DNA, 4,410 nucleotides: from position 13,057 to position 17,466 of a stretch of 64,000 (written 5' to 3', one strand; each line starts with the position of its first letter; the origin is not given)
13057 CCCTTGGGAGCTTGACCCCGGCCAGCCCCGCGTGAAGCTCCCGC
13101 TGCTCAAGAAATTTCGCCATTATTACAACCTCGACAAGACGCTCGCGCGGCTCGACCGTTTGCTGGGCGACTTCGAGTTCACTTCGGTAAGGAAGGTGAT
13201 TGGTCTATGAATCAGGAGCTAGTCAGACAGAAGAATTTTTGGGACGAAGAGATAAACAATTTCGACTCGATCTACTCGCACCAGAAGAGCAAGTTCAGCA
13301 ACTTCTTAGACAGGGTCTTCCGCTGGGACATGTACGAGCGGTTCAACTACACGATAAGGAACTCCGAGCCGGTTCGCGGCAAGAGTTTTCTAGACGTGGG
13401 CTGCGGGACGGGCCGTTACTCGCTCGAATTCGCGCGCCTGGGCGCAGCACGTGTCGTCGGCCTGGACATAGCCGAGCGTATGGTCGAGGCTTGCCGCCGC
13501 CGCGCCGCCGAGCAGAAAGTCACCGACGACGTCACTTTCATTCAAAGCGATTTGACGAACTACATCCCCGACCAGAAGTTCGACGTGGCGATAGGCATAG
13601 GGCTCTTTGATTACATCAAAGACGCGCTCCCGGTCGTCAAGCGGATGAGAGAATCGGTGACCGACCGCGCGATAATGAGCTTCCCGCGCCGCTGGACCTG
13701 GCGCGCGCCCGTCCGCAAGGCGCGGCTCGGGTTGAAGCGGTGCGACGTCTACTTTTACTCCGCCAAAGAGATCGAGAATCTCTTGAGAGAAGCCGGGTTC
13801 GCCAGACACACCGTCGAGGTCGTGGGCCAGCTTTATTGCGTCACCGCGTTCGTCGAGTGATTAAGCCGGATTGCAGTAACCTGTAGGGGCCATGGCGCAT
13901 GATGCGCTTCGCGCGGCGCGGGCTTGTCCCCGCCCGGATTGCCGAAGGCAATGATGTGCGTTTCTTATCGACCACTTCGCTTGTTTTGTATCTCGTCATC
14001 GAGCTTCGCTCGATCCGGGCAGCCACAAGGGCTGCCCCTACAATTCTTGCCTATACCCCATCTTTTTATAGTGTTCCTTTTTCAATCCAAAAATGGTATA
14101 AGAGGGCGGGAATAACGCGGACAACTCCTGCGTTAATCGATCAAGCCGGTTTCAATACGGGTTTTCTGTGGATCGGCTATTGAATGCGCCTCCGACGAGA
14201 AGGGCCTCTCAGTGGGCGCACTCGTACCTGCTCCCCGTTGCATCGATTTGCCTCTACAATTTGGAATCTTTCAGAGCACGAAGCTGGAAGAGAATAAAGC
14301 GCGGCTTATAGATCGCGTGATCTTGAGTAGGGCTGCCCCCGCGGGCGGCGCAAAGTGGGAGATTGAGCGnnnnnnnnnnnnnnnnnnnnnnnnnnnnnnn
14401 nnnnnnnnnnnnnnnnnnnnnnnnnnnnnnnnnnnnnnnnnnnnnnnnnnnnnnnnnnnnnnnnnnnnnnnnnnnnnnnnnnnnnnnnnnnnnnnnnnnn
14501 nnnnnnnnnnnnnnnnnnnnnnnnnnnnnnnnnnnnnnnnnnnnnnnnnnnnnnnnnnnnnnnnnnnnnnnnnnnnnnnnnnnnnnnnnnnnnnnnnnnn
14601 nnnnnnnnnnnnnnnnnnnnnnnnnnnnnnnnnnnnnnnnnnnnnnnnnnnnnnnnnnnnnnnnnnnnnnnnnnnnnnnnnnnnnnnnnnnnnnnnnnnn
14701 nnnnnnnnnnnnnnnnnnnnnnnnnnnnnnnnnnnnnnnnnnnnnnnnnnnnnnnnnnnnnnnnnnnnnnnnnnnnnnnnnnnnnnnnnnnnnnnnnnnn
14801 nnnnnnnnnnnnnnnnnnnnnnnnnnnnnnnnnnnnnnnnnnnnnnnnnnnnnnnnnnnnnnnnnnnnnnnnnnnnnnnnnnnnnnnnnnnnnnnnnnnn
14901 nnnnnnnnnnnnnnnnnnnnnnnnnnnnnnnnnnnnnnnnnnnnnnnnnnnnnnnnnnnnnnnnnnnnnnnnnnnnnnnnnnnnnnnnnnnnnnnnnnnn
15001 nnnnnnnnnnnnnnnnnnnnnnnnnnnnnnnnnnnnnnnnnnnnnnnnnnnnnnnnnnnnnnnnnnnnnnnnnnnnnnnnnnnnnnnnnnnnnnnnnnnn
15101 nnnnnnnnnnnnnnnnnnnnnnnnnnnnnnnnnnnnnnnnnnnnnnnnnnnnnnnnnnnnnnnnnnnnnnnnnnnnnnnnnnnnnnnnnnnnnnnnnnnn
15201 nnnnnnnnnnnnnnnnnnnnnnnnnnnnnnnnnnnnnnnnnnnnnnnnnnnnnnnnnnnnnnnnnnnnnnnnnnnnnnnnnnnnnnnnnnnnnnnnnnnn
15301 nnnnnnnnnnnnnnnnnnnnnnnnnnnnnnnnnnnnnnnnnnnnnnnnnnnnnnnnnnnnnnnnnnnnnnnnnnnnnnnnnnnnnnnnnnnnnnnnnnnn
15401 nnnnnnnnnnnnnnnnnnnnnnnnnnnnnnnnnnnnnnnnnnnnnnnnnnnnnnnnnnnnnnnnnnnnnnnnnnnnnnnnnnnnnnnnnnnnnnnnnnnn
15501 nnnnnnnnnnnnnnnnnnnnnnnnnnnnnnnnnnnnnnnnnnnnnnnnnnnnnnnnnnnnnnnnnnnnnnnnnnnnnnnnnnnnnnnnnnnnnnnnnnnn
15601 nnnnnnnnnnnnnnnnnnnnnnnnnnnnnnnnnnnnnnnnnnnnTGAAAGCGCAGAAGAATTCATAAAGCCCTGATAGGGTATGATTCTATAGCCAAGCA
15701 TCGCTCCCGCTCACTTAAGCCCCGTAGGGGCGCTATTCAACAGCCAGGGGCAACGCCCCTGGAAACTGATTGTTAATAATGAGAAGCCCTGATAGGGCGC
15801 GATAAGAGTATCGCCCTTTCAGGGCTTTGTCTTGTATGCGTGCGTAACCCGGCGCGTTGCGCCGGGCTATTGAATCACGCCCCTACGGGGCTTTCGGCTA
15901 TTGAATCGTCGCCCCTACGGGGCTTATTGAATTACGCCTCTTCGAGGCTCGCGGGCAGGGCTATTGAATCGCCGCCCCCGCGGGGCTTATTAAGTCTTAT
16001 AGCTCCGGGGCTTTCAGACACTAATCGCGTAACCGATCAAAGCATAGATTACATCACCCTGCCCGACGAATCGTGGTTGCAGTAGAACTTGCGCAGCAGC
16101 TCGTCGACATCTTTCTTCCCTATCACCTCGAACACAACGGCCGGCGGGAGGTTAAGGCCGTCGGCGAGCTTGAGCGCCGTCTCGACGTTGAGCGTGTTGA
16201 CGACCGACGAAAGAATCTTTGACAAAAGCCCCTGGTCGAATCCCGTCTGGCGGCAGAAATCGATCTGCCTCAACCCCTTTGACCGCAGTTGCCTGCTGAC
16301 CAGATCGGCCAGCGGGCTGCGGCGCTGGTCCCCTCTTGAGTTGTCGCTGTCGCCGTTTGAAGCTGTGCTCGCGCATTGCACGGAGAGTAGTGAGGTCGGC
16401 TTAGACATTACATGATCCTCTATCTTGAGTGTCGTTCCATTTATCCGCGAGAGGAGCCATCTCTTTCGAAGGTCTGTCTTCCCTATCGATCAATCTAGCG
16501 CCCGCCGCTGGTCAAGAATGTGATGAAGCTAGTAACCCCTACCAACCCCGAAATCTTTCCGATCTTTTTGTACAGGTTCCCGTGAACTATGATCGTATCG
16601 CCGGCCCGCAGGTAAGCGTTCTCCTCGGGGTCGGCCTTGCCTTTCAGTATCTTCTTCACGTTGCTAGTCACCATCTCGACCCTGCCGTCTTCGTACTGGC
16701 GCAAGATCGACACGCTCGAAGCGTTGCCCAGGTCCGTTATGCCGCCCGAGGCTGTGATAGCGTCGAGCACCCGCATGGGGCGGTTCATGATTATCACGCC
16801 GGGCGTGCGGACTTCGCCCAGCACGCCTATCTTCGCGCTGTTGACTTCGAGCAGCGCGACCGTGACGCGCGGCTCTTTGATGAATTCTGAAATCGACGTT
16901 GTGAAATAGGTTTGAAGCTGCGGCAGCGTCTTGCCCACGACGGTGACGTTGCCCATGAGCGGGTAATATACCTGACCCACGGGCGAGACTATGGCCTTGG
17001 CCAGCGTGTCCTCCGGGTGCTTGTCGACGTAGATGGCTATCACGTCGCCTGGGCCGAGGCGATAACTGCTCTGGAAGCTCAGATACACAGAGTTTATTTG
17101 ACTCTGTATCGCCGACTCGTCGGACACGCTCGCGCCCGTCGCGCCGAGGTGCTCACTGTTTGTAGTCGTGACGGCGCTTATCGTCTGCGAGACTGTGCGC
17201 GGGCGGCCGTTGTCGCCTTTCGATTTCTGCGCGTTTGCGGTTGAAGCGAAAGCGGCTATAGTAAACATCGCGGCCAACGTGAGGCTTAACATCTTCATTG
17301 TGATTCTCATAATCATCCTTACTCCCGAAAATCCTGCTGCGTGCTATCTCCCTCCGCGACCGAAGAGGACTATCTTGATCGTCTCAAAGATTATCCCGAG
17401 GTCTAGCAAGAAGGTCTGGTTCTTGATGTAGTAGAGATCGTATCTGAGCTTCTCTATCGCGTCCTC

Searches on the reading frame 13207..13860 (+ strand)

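Call 33: search_protein_families(library=pfam, proteins=[window:13207-13860:+], max_evalue=0.00001)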
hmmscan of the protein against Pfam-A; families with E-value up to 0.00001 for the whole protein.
window:13207-13860:+ (217 aa): 10 families
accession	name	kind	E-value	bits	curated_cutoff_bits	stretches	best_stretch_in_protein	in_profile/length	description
PF13847.12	Methyltransf_31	-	3.2e-19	69.5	27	1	58-157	4-107/145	Methyltransferase domain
PF13649.12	Methyltransf_25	-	3.4e-19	69.8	27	1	62-149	2-91/97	Methyltransferase domain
PF08241.18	Methyltransf_11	-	1.1e-16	61.7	21.2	1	62-149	1-85/95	Methyltransferase domain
PF08242.18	Methyltransf_12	-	2e-14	54.5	30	1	62-155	1-96/98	Methyltransferase domain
PF13489.12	Methyltransf_23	-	1e-13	51.8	27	1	55-199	20-160/164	Methyltransferase domain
PF01209.24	Ubie_methyltran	-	2.4e-10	40.6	20.1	1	48-148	38-140/233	ubiE/COQ5 methyltransferase family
PF06325.19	PrmA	-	8.7e-09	35.7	22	1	58-145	162-247/296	Ribosomal protein L11 methyltransferase (PrmA)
PF05175.20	MTS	-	1.2e-07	32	23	1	57-129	31-103/170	Methyltransferase small domain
PF02353.26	CMAS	-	8.3e-07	29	27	1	57-138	62-141/273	Mycolic acid cyclopropane synthetase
PF07021.18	MetW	-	3e-06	27.4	21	1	58-167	14-117/193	Methionine biosynthesis protein MetW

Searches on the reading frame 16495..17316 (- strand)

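Call 33: search_protein_families(library=pfam, proteins=[window:16495-17316:-], max_evalue=0.00001)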
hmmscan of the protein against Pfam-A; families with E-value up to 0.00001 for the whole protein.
window:16495-17316:- (273 aa): 3 families
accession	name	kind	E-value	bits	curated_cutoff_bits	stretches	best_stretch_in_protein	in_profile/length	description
PF02563.21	Poly_export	-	1.2e-17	64.3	28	1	82-155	4-76/77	Polysaccharide biosynthesis/export protein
PF22461.2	SLBB_2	-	1.7e-10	41.3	27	1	162-244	2-79/79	SLBB domain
PF10531.15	SLBB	-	2.3e-10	40.6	27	1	163-214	2-52/55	SLBB domain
